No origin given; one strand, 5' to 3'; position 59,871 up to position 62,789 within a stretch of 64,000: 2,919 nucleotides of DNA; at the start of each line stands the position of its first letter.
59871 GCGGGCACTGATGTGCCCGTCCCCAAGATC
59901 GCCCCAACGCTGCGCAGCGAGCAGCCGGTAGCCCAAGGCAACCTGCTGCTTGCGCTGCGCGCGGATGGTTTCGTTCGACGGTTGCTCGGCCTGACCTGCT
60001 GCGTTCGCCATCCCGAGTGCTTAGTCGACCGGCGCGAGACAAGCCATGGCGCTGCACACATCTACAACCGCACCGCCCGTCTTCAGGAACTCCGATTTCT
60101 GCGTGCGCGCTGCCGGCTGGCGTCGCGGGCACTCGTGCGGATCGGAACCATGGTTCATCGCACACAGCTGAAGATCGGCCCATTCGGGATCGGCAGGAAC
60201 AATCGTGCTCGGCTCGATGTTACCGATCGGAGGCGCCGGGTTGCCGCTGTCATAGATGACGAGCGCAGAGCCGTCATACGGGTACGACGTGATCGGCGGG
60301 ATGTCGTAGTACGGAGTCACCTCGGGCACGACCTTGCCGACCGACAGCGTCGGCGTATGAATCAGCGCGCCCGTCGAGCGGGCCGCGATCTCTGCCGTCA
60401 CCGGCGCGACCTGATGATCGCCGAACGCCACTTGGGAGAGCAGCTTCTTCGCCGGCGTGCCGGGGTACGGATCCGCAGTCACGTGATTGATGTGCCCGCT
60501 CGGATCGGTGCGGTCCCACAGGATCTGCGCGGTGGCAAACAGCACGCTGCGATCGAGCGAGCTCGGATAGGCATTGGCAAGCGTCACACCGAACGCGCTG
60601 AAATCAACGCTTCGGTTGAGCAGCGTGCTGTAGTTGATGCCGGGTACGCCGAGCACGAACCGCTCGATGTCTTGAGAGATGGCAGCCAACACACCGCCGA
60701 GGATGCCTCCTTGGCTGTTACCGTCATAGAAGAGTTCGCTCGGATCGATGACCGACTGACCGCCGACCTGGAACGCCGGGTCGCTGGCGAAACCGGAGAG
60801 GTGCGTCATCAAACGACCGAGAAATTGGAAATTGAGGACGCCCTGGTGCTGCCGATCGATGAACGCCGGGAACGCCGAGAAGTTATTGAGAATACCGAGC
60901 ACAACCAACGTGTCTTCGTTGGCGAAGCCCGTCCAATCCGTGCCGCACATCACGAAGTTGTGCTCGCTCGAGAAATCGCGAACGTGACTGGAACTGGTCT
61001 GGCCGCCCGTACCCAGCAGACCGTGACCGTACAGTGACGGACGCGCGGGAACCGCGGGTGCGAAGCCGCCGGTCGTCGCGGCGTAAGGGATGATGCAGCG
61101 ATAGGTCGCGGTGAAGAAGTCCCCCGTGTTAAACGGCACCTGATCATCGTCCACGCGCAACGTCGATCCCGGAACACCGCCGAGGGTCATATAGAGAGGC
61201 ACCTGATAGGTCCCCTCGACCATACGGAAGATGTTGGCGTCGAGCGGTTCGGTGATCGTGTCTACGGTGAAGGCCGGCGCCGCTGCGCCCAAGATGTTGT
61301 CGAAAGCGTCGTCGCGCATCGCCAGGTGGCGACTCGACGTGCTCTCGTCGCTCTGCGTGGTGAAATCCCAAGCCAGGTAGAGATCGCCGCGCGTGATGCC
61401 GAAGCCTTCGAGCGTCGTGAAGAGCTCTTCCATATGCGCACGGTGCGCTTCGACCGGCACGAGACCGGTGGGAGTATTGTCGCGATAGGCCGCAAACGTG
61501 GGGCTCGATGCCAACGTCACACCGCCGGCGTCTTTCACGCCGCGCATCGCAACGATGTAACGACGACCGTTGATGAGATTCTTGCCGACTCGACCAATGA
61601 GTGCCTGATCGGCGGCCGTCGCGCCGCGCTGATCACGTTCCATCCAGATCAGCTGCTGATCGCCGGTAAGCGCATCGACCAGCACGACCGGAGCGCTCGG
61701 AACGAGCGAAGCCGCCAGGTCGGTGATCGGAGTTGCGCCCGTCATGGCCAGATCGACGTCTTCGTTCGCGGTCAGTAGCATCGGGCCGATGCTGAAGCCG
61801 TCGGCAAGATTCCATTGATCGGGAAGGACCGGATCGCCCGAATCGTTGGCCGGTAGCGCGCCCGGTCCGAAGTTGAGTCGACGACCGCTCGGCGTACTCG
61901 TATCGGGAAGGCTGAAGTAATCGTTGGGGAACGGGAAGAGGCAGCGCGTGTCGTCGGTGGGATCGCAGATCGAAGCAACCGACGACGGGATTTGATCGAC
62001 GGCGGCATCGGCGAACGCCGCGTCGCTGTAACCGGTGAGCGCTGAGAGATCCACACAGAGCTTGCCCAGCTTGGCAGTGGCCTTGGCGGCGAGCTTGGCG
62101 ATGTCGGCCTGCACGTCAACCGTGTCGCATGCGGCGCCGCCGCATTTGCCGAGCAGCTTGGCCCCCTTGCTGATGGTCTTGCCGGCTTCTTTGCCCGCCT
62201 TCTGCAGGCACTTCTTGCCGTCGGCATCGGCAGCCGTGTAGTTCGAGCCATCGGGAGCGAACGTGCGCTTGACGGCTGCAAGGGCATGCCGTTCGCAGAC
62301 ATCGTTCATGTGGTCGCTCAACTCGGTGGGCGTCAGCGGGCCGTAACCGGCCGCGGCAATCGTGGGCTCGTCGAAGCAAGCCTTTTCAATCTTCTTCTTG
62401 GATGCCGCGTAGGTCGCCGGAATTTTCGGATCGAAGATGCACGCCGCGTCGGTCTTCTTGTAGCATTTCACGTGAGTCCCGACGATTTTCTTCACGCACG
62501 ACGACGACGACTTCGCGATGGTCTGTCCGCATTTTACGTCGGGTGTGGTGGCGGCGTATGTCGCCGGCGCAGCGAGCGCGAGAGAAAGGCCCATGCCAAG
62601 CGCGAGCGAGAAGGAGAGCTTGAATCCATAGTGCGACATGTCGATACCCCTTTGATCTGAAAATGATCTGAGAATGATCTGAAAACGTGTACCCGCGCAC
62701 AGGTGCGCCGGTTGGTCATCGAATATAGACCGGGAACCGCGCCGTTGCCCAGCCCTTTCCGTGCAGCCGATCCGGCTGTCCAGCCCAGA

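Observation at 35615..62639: Mix-and-match module network among seven secreted proteins, a candidate extracellular matrix or assembly system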

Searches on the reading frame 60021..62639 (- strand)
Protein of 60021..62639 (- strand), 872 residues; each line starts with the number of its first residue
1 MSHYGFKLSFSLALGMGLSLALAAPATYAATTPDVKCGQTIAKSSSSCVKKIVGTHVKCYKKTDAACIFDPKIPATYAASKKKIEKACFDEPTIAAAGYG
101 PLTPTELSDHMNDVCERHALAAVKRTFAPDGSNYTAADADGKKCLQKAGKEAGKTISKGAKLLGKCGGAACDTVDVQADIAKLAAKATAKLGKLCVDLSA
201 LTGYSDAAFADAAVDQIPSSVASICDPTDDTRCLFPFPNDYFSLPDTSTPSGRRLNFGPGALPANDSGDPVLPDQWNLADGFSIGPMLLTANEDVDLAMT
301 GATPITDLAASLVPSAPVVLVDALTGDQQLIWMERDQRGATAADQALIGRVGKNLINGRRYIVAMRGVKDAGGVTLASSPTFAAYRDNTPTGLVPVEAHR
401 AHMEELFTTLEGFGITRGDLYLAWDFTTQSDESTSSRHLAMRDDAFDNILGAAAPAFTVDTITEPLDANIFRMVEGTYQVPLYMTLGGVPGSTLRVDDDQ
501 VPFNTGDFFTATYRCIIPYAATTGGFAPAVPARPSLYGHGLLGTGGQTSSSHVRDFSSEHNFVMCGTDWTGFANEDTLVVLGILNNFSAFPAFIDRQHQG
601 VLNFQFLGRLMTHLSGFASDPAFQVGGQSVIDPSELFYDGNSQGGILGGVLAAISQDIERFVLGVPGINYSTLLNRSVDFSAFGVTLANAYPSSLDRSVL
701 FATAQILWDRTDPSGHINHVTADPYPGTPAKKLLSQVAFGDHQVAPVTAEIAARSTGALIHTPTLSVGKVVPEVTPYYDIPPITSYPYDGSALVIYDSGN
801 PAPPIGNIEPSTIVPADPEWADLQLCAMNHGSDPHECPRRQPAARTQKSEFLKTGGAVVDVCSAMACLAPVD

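Call 4: search_protein_families(library=pfam, max_evalue=0.01, proteins=[window:60021-62639:-])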
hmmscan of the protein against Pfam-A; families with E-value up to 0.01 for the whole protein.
window:60021-62639:- (872 aa): 0 families

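Call 14: search_protein_families(library=ncbifam, max_evalue=0.01, proteins=[window:60021-62639:-])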
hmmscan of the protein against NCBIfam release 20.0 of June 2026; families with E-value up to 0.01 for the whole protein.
window:60021-62639:- (872 aa): 0 families

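Call 16: search_solved_structures(query=window:60021-62639:-, max_evalue=1)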
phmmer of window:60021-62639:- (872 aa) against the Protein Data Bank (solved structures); distinct sequences matched with E-value up to 1: 1.
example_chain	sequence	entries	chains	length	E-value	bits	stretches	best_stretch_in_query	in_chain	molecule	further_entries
6gne_A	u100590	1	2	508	0.25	12.6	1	437-510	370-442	Probable starch synthase 4, chloroplastic/amyloplastic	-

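Call 44: search_protein_families(library=pfam, max_evalue=5, proteins=[window:60021-62639:-])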
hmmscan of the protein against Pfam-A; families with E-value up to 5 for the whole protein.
window:60021-62639:- (872 aa): 1 family
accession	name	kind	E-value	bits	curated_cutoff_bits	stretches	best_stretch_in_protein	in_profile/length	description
PF12381.14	Peptidase_C3G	-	0.25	11.2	22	1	35-61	180-206/231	Tungro spherical virus-type peptidase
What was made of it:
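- Checked: It has no Pfam, NCBIfam or PDB match (calls 4, 14, 16, 44).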
